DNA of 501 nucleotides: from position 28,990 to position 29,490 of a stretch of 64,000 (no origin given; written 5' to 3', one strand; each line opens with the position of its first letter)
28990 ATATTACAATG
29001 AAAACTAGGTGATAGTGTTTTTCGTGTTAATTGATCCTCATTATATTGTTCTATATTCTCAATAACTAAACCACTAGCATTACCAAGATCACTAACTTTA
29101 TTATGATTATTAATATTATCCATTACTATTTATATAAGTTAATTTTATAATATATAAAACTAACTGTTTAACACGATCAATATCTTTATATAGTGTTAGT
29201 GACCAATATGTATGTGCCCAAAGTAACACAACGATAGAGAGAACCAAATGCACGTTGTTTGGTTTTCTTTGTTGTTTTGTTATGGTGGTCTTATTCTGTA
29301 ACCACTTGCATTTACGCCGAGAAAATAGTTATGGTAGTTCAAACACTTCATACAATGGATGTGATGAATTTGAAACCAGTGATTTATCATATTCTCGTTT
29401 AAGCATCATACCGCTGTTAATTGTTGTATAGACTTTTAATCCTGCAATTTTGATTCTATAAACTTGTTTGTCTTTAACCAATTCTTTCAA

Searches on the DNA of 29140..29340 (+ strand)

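Call 58: search_dna_similar(query=window:29170-29300:+, collection=phages, mode=distant, max_evalue=10, max_rows=15)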
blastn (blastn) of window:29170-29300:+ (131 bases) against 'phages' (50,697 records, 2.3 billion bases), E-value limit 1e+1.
Records with a match: 14; places in all: 14; records where one place covers at least 80% of the query: 0.
Best place of each record, by identity: 95-99% 6; 90-95% 4; 80-90% 4.
By first word of the organism name: Clostridium 3; Enterococcus 2; Podophage 2; Lauvirus 2; Inovirus 1; Bacteriophage 1; Streptococcus 1; bajarodmic 1; Escherichia 1.
By host as written in the record: - 5; Clostridium perfringens SM3 2; porcine 1; Streptococcus mitis P-2 1; Peromyscus fraterculus 1; Clostridium perfringens FORC 25 1; Escherichia coli O157:H7 ATCC 43895 1; Enterococcus faecalis 1; and 1 more.
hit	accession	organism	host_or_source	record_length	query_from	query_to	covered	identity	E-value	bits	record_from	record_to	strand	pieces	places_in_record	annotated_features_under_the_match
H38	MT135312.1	Inovirus sp.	porcine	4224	91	125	27%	83.3%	5e+0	36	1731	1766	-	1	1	transglutaminase domain-containing protein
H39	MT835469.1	Bacteriophage sp.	human fecal samples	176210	38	71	26%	85.3%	4e-1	40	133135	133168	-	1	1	record has no annotation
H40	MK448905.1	Streptococcus phage Javan318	Streptococcus mitis P-2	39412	85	115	24%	88.2%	1e+0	38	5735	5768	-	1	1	essential recombination function protein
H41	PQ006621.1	bajarodmic virus 471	Peromyscus fraterculus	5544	83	112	23%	86.7%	1e+0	37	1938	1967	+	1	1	none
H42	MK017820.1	Clostridium phage CPD7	Clostridium perfringens FORC 25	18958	87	111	19%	92.0%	1e+0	37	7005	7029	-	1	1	collar protein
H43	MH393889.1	Clostridium phage susfortuna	Clostridium perfringens SM3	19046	87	111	19%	92.0%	1e+0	37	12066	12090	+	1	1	hypothetical protein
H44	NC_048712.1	Clostridium phage susfortuna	Clostridium perfringens SM3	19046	87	111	19%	92.0%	1e+0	37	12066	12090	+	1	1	upper collar connector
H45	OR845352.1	Escherichia phage ECO95 1-6-1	Escherichia coli O157:H7 ATCC 43895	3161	89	112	18%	91.7%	5e+0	36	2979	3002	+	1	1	record has no annotation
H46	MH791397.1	Enterococcus phage EfsSzw-1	Enterococcus faecalis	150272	90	112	18%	95.7%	1e+0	38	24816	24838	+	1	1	hypothetical protein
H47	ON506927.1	Enterococcus phage TJE1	Enterococcus faecium strain UCH1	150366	90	112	18%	95.7%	1e+0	38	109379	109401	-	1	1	hypothetical protein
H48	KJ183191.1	Podophage Lau218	-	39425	7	28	17%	95.5%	5e+0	37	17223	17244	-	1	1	putative phage protein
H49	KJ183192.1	Lauvirus lau218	-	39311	7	28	17%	95.5%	5e+0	37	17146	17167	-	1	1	putative phage protein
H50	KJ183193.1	Lauvirus lau218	-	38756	7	28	17%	95.5%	5e+0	37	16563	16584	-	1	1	putative phage protein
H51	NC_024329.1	Podophage Lau218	-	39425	7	28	17%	95.5%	5e+0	37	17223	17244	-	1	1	hypothetical protein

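Call 71: search_rna_families(source=window, start=29140, end=29340, threshold=evalue, max_evalue=10)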
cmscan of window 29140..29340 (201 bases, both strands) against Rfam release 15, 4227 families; matches with E-value up to 10: 15.
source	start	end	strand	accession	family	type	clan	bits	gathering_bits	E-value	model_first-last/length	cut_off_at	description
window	29224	29282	+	RF03637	mir-5879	Gene; miRNA;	-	20.7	97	0.032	1-76/76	no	mir-5879 microRNA precursor family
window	29225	29283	+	RF04106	mir-1303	Gene; miRNA;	-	19.7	107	0.17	1-85/85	no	mir-1303 microRNA precursor family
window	29210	29272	+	RF02432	SpF25_sRNA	Gene; sRNA;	-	19.6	48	0.45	1-102/102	no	Streptococcus sRNA SpF25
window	29177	29283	+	RF01606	plasmodium_snoR31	Gene; snRNA; snoRNA; HACA-box;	-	19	60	2.3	1-145/145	no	small nucleolar RNA snoR31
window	29217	29287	+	RF00714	MIR535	Gene; miRNA;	-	18.8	64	0.16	1-95/95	no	MIR535 microRNA precursor family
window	29231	29275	+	RF03623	mir-1252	Gene; miRNA;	-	18.7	70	0.81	1-65/65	no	mir-1252 microRNA precursor family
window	29158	29269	+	RF01816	RsaA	Gene; sRNA;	-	18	50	0.64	1-134/134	no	RNA Staph. aureus A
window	29218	29285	+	RF02006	mir-1253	Gene; miRNA;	-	15.7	103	1.5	1-94/94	no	mir-1253 microRNA precursor family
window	29226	29280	+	RF03723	MIR7125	Gene; miRNA;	-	15.5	100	1.2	1-107/107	no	MIR7125 microRNA precursor family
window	29223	29283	+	RF03356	mir-4782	Gene; miRNA;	-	15.4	100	2.7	1-79/79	no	mir-4782 microRNA precursor family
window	29218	29288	+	RF03305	mir-3338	Gene; miRNA;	-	14.7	95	2.9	1-84/84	no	mir-3338 microRNA precursor family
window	29223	29283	+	RF03843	MIR2600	Gene; miRNA;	-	13.7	98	5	1-85/85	no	MIR2600 microRNA precursor family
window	29222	29281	+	RF02436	SpF43_sRNA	Gene; sRNA;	-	13.5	70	5.9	1-99/99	no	Streptococcus sRNA SpF43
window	29140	29174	-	RF02374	YenS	Gene; sRNA;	-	12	80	1.8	1-35/169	3'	Yersinia YenS sRNA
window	29226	29280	+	RF03159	RAGATH-7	Gene; sRNA;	-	9.8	111.8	5.7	1-54/208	no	RAGATH-7 RNA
